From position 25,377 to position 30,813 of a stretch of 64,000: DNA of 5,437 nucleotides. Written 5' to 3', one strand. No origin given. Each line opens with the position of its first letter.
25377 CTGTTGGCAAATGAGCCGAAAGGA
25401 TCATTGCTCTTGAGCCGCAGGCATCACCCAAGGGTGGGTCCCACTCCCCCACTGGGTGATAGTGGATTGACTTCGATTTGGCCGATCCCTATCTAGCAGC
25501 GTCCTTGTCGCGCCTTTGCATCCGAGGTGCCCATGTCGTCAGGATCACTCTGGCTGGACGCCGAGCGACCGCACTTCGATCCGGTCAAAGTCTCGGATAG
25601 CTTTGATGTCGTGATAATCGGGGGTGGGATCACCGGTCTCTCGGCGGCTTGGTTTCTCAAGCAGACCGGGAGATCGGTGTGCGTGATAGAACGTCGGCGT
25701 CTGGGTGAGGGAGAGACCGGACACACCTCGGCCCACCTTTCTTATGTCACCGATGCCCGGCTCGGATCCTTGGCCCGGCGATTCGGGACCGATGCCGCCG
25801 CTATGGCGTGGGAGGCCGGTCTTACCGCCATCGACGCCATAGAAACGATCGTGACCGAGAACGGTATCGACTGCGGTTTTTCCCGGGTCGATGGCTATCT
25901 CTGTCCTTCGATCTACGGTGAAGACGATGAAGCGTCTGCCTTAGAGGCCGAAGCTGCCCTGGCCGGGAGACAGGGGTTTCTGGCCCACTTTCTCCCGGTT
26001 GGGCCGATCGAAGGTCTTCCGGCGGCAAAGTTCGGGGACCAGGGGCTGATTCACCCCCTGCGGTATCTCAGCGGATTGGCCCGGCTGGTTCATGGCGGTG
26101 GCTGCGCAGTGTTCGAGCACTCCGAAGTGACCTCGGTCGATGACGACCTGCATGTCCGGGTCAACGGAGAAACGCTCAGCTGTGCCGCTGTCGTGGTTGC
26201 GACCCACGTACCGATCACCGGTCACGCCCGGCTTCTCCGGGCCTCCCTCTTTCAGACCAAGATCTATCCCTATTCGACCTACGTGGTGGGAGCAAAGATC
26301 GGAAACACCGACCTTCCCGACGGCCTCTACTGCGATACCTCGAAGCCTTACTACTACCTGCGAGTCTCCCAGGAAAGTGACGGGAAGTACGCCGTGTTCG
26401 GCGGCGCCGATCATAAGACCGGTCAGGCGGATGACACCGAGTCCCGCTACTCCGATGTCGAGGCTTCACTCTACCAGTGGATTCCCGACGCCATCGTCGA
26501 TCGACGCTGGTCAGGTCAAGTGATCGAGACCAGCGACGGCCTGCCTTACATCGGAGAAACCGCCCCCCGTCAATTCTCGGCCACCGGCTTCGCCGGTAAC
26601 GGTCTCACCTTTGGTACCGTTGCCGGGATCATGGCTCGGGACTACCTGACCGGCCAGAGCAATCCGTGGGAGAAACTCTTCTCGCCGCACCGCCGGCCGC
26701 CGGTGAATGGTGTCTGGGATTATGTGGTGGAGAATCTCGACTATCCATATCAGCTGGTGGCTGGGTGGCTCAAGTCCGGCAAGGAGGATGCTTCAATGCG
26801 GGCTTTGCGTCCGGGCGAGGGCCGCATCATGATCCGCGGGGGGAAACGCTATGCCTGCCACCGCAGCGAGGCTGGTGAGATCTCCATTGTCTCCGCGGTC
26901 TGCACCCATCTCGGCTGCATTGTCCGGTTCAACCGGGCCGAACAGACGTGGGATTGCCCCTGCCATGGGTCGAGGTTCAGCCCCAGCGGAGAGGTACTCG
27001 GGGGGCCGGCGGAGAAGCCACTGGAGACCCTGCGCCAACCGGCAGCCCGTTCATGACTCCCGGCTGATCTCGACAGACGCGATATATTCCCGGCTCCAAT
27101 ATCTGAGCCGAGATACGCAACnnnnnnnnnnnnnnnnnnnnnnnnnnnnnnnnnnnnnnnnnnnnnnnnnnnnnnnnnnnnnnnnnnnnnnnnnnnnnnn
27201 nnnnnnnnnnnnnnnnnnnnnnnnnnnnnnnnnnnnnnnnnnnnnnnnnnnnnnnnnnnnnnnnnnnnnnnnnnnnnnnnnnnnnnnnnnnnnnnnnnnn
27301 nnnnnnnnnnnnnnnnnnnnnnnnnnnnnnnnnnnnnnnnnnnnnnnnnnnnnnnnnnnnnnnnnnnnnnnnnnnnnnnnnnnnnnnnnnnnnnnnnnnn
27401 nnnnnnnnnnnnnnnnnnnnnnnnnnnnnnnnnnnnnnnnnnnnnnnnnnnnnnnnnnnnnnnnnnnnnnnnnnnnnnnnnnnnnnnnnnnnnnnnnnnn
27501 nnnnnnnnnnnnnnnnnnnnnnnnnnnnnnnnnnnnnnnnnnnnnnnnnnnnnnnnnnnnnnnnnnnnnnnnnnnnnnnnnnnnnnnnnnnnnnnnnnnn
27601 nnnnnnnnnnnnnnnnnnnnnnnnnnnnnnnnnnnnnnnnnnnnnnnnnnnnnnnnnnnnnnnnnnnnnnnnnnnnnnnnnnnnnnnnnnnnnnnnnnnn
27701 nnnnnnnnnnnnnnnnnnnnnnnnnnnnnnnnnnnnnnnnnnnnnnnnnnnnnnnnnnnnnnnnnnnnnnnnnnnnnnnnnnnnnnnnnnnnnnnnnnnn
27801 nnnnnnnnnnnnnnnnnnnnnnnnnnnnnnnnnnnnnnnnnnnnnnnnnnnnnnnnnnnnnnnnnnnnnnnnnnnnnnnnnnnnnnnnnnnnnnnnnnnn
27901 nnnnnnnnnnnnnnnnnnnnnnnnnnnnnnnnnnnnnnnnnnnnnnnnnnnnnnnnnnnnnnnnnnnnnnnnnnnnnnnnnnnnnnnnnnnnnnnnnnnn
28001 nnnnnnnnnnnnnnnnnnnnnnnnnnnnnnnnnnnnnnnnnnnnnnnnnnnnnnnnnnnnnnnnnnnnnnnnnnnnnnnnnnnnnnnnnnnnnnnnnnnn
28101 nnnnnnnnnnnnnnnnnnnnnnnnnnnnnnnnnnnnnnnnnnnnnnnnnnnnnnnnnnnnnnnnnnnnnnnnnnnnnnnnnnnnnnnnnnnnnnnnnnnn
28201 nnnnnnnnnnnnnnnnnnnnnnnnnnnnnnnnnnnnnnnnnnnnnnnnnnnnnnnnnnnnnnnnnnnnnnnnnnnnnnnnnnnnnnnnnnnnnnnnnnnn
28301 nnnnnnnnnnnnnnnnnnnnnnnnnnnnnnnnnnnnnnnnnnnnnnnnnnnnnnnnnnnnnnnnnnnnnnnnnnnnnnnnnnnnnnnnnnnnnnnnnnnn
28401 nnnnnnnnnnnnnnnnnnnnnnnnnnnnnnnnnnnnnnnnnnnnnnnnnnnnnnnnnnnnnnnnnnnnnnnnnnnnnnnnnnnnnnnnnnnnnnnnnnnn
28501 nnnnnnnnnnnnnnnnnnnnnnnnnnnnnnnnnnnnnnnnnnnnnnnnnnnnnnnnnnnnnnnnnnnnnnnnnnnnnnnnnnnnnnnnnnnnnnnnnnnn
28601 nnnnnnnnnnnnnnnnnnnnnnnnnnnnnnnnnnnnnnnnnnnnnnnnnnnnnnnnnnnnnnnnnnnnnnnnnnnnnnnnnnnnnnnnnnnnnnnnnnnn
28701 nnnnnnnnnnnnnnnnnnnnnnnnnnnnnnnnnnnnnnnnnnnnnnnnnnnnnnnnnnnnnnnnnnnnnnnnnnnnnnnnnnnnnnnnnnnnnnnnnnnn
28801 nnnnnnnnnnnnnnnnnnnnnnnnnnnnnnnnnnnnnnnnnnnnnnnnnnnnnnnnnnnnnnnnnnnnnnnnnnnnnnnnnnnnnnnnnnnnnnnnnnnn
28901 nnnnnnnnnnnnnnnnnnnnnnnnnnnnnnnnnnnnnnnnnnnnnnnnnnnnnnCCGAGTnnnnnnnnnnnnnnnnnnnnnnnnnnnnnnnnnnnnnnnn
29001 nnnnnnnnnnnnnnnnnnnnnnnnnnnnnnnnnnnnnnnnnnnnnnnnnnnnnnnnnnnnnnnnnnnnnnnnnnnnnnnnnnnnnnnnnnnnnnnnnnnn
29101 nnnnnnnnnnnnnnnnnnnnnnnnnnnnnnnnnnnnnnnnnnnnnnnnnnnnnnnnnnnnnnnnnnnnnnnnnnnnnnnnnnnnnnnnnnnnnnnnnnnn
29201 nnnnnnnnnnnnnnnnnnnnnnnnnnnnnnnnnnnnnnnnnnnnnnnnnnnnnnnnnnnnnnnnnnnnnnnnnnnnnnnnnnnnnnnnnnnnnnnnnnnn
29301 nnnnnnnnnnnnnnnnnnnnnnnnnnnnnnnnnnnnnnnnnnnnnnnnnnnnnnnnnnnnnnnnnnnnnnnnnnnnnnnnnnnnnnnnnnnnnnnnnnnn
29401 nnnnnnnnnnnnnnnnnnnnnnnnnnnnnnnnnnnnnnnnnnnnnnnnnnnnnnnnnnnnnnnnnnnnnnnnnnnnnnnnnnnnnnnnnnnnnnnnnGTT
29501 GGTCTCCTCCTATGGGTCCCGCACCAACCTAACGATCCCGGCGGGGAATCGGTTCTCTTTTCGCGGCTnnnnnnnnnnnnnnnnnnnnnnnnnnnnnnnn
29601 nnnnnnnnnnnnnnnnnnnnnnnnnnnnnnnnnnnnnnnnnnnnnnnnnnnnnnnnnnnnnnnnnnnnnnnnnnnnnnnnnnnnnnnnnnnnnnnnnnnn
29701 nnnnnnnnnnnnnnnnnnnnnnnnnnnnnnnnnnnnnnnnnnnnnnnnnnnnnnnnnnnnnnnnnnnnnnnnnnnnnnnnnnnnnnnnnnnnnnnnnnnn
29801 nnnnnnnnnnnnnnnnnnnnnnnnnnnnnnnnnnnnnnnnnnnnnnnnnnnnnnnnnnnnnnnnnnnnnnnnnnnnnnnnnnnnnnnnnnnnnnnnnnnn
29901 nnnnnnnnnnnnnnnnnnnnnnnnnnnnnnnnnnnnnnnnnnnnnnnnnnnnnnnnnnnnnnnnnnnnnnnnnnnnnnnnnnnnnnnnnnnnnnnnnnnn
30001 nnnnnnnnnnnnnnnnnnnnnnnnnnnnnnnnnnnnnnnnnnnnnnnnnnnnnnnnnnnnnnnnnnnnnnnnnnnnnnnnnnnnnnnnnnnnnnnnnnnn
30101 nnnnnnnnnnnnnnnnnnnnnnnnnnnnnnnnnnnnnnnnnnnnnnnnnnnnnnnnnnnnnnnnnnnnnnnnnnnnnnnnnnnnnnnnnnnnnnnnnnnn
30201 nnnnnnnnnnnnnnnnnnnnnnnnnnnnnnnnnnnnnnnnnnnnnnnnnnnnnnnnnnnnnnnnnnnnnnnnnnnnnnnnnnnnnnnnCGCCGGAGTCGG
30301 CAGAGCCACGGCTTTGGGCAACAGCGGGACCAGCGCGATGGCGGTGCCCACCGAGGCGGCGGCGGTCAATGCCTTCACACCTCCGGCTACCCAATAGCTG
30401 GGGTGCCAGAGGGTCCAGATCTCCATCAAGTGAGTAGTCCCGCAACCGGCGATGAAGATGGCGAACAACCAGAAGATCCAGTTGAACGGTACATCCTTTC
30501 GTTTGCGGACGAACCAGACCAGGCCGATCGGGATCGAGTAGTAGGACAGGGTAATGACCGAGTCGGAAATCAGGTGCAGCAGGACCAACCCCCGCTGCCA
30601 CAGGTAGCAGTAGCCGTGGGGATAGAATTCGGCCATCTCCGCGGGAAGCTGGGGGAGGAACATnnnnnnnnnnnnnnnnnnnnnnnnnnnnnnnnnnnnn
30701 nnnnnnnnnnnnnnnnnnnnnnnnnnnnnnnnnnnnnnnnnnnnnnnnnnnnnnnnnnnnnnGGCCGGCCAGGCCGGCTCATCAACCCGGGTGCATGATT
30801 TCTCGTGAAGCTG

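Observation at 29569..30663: Histidine kinase with a plant-ethylene-receptor-like (ETR1-type) copper/ethylene-binding membrane domain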

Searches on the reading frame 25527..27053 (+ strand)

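Call 65: search_protein_families(library=pfam, proteins=[window:25527-27053:+], max_evalue=0.00001)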
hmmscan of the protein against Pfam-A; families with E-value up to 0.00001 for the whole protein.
window:25527-27053:+ (509 aa): 5 families
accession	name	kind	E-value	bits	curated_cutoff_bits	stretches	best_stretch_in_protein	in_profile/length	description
PF01266.30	DAO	-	7.2e-46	157.8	27.9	1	27-369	1-349/353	FAD dependent oxidoreductase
PF00355.32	Rieske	-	3.7e-11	43.2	20.3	1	429-502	13-87/88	Rieske [2Fe-2S] domain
PF13450.12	NAD_binding_8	-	8.1e-08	32.9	21.9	1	30-57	1-28/68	NAD(P)-binding Rossmann-like domain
PF00890.30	FAD_binding_2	-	5.9e-06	26.2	20.4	0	27-59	1-33/414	FAD binding domain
PF01494.25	FAD_binding_3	-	8.2e-06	25.7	22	0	26-58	2-34/349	FAD binding domain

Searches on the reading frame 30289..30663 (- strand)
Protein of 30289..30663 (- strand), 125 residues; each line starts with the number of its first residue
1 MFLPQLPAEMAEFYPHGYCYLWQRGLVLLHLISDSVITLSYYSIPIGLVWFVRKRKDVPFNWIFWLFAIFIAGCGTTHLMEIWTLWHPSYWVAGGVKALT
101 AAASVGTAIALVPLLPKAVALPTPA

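Call 67: search_protein_representatives(protein=window:30289-30663:-)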
Query: 125 residues. Proteins with E-value up to 0.001 (for the whole library): 8311; up to 1e-10: 6258; up to 1e-30: 1551. The best 150 are listed.
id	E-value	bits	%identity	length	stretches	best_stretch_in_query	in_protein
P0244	8.4e-57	207.5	79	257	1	12-124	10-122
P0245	3.5e-48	179.6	69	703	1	11-125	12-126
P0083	4.7e-48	179.2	68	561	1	11-125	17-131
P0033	6.2e-48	178.8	68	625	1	11-125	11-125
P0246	6.9e-48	178.6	68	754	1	11-124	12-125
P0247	1.3e-47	177.7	65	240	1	11-123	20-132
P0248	4.3e-47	176.0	70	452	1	10-125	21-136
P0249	4.7e-47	175.9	69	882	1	12-125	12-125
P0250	5.9e-47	175.6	63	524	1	9-124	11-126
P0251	7.2e-47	175.3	69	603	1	11-125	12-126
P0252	9.6e-47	174.9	65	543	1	11-125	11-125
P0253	1.4e-46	174.4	65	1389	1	10-125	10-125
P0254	1.8e-46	174.0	67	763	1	11-125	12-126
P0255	1.9e-46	173.9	68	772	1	12-125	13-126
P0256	2.2e-46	173.8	67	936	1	12-125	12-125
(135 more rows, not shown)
